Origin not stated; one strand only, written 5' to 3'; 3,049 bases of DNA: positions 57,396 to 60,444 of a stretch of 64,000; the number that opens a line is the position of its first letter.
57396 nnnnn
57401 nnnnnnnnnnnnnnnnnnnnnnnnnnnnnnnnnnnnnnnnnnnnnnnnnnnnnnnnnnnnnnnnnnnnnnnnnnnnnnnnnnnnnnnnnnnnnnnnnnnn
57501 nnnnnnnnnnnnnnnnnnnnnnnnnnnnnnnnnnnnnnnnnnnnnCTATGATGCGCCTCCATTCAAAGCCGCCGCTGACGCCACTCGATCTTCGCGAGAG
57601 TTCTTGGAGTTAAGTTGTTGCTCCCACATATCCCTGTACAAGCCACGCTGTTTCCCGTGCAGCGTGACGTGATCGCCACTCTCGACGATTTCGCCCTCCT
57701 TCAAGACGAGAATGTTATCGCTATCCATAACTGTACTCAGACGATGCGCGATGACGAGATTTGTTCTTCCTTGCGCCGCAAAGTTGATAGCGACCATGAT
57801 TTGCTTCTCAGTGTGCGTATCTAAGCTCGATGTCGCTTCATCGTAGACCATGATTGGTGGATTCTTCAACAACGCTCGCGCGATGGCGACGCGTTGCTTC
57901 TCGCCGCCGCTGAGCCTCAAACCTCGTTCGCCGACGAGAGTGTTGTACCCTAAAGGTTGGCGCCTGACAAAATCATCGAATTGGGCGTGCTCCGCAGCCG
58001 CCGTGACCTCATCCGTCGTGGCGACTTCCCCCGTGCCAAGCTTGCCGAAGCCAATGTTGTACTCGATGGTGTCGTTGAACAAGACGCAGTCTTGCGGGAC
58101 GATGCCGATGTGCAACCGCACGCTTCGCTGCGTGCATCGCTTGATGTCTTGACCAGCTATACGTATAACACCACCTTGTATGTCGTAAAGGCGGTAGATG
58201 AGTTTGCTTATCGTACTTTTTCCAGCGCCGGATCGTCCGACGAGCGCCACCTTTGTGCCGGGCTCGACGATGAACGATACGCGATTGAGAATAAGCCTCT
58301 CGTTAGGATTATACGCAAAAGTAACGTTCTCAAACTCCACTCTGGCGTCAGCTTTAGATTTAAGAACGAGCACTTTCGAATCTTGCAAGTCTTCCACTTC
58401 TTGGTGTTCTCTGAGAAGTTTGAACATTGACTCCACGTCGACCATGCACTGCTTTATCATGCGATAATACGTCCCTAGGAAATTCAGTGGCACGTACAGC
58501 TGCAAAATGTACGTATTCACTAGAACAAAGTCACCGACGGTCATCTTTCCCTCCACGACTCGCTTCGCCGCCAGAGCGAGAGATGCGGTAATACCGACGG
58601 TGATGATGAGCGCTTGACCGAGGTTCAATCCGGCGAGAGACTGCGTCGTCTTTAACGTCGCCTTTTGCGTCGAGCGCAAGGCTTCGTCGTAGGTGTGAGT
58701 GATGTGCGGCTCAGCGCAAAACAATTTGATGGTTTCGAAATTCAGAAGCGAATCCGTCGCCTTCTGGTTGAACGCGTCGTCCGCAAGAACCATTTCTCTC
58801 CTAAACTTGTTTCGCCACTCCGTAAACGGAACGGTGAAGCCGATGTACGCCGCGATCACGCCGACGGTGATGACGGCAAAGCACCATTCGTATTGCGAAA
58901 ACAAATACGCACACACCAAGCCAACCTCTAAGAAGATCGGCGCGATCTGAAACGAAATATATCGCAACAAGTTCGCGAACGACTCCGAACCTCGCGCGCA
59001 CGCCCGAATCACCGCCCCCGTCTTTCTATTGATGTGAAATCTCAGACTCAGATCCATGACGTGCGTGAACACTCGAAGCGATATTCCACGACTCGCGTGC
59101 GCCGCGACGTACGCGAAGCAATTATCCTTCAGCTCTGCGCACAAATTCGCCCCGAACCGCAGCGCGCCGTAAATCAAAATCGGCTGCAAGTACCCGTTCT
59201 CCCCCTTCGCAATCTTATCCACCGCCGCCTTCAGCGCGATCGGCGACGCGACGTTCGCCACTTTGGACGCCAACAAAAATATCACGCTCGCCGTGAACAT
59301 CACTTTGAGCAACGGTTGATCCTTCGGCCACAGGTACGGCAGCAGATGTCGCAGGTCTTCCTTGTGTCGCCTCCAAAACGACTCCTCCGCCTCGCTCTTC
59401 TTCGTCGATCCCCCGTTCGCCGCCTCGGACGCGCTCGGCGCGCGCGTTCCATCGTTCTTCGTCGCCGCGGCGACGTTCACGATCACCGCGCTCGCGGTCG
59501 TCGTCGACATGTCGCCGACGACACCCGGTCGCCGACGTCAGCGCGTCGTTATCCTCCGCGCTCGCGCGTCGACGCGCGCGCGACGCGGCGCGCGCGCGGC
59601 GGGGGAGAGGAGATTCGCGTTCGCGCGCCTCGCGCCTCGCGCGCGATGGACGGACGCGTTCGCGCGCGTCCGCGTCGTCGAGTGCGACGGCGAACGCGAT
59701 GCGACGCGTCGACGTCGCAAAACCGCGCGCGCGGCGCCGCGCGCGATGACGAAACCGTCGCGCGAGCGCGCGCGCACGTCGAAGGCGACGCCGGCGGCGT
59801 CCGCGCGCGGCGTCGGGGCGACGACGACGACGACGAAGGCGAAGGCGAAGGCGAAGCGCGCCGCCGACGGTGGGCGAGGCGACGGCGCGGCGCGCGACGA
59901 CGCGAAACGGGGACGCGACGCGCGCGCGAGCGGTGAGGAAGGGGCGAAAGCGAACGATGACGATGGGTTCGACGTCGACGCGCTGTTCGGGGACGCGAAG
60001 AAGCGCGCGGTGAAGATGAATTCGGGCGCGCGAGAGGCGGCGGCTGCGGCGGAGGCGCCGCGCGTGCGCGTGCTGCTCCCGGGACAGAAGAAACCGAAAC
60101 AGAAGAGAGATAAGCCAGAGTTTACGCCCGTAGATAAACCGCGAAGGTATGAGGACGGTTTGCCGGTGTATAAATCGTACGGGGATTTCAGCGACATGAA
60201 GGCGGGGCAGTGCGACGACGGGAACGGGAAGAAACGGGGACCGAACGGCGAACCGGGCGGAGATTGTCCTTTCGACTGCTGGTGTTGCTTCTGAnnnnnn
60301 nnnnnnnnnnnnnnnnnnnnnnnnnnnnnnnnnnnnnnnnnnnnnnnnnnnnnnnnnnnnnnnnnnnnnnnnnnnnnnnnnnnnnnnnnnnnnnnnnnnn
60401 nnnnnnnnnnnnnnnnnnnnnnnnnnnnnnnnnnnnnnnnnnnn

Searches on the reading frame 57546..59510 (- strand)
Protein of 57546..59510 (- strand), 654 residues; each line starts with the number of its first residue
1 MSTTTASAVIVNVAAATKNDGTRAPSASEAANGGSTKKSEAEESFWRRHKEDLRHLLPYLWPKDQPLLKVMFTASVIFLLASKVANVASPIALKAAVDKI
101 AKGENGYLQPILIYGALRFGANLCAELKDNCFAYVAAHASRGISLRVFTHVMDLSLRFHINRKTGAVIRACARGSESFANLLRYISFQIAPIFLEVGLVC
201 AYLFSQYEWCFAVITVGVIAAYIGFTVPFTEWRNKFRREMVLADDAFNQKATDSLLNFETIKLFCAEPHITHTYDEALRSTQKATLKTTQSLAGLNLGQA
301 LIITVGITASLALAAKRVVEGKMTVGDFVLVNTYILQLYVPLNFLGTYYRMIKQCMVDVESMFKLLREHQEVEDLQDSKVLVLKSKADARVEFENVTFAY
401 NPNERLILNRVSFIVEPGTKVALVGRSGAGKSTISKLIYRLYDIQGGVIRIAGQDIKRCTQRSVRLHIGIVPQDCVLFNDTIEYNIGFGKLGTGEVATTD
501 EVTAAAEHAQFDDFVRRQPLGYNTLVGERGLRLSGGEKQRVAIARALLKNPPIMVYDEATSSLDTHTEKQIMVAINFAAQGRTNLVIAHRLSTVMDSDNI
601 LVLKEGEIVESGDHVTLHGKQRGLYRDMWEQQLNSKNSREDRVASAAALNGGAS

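Call 56: list_cluster_members(proteins=[window:57546-59510:-, window:59509-60294:+])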
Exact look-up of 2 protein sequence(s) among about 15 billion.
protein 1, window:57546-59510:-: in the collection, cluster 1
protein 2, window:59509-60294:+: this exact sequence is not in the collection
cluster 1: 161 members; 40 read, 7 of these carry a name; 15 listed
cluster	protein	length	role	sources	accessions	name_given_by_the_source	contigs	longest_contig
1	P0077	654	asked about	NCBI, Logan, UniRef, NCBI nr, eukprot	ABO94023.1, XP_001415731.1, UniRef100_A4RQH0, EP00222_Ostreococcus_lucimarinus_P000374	ABC(ABCB) family transporter: mitochondrial homolog (ABCB) [Ostreococcus lucimarinus ... | ABC(ABCB) family transporter: mitochondrial homolog (ABCB) n=1 Tax=Ostreococcus ... | XP_001415731.1 ABC(ABCB) family transporter: mitochondrial homolog (ABCB) [Ostreococcus ...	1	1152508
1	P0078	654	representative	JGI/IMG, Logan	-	-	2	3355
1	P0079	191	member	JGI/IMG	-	ATP-binding cassette subfamily B protein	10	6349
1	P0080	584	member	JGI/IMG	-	ATP-binding cassette subfamily B protein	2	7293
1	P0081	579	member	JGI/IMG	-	ATP-binding cassette subfamily B protein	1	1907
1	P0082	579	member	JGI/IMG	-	ATP-binding cassette subfamily B protein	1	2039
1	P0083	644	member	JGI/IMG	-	ATP-binding cassette subfamily B protein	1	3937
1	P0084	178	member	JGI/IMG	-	ATP-binding cassette subfamily B protein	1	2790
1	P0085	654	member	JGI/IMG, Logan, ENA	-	-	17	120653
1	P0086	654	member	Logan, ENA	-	-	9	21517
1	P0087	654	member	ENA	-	-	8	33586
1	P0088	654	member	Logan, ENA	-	-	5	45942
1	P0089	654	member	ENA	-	-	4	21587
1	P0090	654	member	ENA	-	-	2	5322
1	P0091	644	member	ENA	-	-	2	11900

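Call 57: search_protein_families(library=pfam, proteins=[window:57546-59510:-], max_evalue=0.001)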
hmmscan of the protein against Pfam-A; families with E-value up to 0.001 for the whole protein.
window:57546-59510:- (654 aa): 3 families
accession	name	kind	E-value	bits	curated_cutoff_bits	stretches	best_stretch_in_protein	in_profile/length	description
PF00664.28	ABC_membrane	-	1.7e-36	126.8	28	1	74-341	3-273/274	ABC transporter transmembrane region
PF00005.33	ABC_tran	-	3e-31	109.3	25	1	408-561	1-137/137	ABC transporter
PF02463.25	SMC_N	-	7.3e-05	22.7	40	0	523-602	135-210/220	RecF/RecN/SMC N terminal domain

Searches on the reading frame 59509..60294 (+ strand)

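Call 57: search_protein_families(library=pfam, proteins=[window:59509-60294:+], max_evalue=0.001)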
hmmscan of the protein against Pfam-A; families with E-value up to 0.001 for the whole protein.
window:59509-60294:+ (261 aa): 1 family
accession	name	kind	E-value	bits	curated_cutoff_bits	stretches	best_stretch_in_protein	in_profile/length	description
PF08576.15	DUF1764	-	5.5e-14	53.3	27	1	147-261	2-100/100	Eukaryotic protein of unknown function (DUF1764)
